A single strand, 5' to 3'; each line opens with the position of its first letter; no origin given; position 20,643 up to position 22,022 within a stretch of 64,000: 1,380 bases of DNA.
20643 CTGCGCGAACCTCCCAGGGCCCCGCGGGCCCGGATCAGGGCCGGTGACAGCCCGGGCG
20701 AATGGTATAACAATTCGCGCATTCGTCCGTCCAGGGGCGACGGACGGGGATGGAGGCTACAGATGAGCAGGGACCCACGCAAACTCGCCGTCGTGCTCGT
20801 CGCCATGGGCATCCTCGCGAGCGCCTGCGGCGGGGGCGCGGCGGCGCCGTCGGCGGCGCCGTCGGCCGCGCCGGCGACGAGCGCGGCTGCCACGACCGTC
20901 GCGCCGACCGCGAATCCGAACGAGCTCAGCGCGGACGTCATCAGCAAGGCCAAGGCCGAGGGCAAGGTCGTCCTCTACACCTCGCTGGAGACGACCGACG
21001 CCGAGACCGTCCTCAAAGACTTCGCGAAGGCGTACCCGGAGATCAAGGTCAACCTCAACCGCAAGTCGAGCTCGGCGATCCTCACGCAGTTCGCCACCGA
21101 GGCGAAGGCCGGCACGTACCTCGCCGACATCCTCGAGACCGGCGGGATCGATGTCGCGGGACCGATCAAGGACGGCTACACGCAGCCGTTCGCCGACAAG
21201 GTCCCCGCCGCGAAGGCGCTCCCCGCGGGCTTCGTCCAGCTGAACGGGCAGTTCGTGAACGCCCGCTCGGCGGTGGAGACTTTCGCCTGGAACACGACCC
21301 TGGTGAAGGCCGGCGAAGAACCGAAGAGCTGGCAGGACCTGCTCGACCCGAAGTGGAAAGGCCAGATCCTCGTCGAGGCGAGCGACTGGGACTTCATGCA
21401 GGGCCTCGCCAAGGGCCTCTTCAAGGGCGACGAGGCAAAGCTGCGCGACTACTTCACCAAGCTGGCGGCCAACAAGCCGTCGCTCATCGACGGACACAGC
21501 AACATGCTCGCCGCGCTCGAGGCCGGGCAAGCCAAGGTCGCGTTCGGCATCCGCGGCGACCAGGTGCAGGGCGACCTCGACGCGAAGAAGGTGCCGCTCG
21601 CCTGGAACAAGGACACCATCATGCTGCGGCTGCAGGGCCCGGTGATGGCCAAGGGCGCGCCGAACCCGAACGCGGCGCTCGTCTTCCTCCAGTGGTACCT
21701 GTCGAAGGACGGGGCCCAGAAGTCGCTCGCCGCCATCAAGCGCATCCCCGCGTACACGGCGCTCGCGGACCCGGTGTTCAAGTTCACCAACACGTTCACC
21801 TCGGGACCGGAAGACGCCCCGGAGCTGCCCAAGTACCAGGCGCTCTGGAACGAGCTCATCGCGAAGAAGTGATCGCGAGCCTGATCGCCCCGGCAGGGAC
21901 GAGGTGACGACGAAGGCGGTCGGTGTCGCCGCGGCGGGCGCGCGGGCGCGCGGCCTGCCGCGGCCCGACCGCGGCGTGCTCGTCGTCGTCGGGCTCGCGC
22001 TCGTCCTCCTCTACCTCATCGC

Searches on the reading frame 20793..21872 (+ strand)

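Call 11: search_protein_families(library=ncbifam, proteins=[window:20793-21872:+], max_evalue=0.00001)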
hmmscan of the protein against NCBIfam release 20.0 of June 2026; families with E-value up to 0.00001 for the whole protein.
window:20793-21872:+ (359 aa): 3 families
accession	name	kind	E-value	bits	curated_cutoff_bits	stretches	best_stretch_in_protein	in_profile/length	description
TIGR03261.1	phnS2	equivalog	1.5e-12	47.2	392.75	1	51-310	16-278/334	putative 2-aminoethylphosphonate ABC transporter substrate-binding protein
TIGR03227.1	PhnS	equivalog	2.7e-09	36.4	395.3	1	43-320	22-300/360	2-aminoethylphosphonate ABC transporter substrate-binding protein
NF011620.1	PRK15046.1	equivalog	7.3e-08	31.5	310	1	48-252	17-216/334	2-aminoethylphosphonate ABC transporter substrate-binding protein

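Call 12: search_protein_families(library=pfam, proteins=[window:20793-21872:+], max_evalue=0.00001)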
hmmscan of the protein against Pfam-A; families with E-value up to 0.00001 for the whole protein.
window:20793-21872:+ (359 aa): 3 families
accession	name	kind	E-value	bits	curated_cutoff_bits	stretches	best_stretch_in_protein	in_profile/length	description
PF13416.11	SBP_bac_8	-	7.9e-21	75.5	27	1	74-327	3-268/279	Bacterial extracellular solute-binding protein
PF01547.30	SBP_bac_1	-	5.7e-14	53.2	26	1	73-308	13-306/307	Bacterial extracellular solute-binding protein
PF13343.11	SBP_bac_6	-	4.1e-12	46.5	24.6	1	126-328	26-227/245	Bacterial extracellular solute-binding protein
